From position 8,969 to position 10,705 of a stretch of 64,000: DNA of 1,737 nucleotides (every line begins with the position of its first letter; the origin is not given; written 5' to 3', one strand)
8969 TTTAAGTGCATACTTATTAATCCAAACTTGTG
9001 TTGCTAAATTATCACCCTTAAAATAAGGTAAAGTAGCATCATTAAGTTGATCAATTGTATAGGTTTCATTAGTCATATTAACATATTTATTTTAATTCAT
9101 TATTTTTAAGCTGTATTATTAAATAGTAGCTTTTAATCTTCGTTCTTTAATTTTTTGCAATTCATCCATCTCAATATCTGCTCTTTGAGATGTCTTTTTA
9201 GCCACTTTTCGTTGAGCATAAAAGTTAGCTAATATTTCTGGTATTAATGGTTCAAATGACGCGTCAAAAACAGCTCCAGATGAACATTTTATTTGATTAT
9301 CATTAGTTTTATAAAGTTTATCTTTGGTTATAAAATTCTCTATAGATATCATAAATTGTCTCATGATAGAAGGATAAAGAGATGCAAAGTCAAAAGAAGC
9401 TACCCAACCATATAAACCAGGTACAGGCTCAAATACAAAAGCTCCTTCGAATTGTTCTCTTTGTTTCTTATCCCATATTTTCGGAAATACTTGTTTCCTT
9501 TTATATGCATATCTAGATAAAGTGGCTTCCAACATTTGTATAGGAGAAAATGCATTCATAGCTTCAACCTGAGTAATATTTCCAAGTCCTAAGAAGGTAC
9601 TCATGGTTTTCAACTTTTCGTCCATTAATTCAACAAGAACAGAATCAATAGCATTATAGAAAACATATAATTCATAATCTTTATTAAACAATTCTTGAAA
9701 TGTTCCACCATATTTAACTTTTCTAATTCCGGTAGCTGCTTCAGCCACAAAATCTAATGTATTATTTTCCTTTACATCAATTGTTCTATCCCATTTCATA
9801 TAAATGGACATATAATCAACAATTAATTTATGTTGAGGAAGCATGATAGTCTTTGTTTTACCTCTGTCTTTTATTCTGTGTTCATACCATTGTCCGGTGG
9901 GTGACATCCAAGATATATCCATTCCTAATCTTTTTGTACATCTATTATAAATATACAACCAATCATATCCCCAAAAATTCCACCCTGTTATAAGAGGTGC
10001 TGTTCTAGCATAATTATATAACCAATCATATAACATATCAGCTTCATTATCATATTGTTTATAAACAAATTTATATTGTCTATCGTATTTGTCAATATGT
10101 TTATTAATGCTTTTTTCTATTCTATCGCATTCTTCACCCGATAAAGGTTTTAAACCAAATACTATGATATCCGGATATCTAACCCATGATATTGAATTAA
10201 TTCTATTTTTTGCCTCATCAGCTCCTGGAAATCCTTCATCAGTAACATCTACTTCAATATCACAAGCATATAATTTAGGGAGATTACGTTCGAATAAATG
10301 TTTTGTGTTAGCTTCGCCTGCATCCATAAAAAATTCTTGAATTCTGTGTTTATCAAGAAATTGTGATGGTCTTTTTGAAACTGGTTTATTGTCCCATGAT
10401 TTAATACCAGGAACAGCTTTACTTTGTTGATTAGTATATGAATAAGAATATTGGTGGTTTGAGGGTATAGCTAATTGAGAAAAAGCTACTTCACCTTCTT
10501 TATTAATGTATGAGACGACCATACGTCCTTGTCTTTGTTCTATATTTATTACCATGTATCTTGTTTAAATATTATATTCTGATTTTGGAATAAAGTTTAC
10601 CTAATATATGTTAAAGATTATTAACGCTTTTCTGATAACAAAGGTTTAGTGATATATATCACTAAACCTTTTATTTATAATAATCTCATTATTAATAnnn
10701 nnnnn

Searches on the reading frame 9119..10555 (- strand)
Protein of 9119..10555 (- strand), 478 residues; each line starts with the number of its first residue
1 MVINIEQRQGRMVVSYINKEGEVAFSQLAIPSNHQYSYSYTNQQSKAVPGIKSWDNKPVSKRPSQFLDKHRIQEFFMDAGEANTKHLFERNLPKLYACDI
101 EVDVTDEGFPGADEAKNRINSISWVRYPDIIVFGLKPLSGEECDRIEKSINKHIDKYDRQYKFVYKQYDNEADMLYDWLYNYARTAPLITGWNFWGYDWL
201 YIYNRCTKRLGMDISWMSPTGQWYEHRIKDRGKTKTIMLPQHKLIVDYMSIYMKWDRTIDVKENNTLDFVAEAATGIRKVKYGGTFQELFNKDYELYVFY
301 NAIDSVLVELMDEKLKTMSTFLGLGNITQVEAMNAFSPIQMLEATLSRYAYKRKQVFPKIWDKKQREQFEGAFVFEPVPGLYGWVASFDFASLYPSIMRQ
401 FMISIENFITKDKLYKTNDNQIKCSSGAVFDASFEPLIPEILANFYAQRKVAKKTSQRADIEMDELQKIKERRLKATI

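Call 67: search_protein_families(library=pfam, proteins=[window:9119-10555:-], max_evalue=0.001)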
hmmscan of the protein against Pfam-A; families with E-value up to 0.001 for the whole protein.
window:9119-10555:- (478 aa): 2 families
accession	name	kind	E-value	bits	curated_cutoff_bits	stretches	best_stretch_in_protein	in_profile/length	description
PF00136.26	DNA_pol_B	-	6e-16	58.7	23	1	344-461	17-143/453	DNA polymerase family B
PF03104.25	DNA_pol_B_exo1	-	8.1e-11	42.2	23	1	93-252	64-228/242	DNA polymerase family B, exonuclease domain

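Call 68: search_protein_families(library=phrogs, proteins=[window:9119-10555:-], max_evalue=0.0001)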
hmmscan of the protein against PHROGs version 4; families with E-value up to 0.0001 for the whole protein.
window:9119-10555:- (478 aa): 3 families
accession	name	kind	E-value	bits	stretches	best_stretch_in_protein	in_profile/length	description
phrog_2062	-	DNA, RNA and nucleotide metabolism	1.3e-78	265.9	1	1-473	4-499/502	DNA polymerase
phrog_262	-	DNA, RNA and nucleotide metabolism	2.2e-76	258.6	1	72-470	98-497/856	DNA polymerase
phrog_3011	-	DNA, RNA and nucleotide metabolism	1.7e-11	44.6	1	237-326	313-411/576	DNA polymerase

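Call 80: search_dna_similar(query=window:9119-10555:-, collection=phages, mode=protein, max_rows=25)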
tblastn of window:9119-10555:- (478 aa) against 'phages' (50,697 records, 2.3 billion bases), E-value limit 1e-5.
Records with a match: 2661; places in all: 2661; records where one place covers at least 80% of the query: 885.
Best place of each record, by identity: <60% 2661.
By first word of the organism name: Escherichia 675; Synechococcus 377; Klebsiella 332; Salmonella 197; Vibrio 135; Aeromonas 92; Shigella 89; Acinetobacter 70; Cyanophage 61; Enterobacter 59; and 67 more.
By host as written in the record: - 467; Escherichia coli 281; Klebsiella pneumoniae 115; Synechococcus 107; Escherichia coli O157:H7 38; Synechococcus sp. 38; Aeromonas salmonicida 38; Salmonella enterica 30; and 583 more.
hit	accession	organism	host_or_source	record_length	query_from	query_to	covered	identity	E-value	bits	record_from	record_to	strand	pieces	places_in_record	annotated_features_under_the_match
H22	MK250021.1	Prevotella phage Lak-B2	Prevotella sp.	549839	11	477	98%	39.3%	4e-101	338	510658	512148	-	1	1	record has no annotation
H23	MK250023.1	Prevotella phage Lak-B4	Prevotella sp.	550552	11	477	98%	39.3%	4e-101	338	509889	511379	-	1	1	record has no annotation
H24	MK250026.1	Prevotella phage Lak-B7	Prevotella sp.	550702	11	477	98%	39.3%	4e-101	338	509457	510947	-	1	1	record has no annotation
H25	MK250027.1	Prevotella phage Lak-B8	Prevotella sp.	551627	11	477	98%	39.3%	4e-101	338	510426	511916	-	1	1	record has no annotation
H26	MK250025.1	Prevotella phage Lak-B6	Prevotella sp.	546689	11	477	98%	39.2%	5e-102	340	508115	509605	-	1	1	record has no annotation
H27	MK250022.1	Prevotella phage Lak-B3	Prevotella sp.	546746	11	477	98%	39.2%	5e-102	340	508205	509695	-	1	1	record has no annotation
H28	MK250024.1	Prevotella phage Lak-B5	Prevotella sp.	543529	11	477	98%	39.2%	1e-101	339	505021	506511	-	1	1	record has no annotation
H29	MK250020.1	Prevotella phage Lak-B1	Prevotella sp.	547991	11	477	98%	39.2%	1e-101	339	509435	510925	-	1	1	record has no annotation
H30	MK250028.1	Prevotella phage Lak-B9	Prevotella sp.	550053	11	477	98%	39.2%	1e-101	339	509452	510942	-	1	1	record has no annotation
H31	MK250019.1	Prevotella phage Lak-A2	Prevotella sp.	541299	11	473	97%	38.0%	3e-97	326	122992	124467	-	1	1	record has no annotation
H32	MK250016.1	Prevotella phage Lak-A1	Prevotella sp.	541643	11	473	97%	38.0%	3e-97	326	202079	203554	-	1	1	record has no annotation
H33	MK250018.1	Prevotella phage Lak-A1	Prevotella sp.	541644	11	473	97%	38.0%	3e-97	326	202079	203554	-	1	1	record has no annotation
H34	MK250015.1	Prevotella phage Lak-A1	Prevotella sp.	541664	11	473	97%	38.0%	3e-97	326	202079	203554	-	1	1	record has no annotation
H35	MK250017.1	Prevotella phage Lak-A1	Prevotella sp.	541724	11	473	97%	38.0%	3e-97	326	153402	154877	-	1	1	record has no annotation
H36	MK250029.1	Prevotella phage Lak-C1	Prevotella sp.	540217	11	473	97%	37.9%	3e-98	330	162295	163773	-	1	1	record has no annotation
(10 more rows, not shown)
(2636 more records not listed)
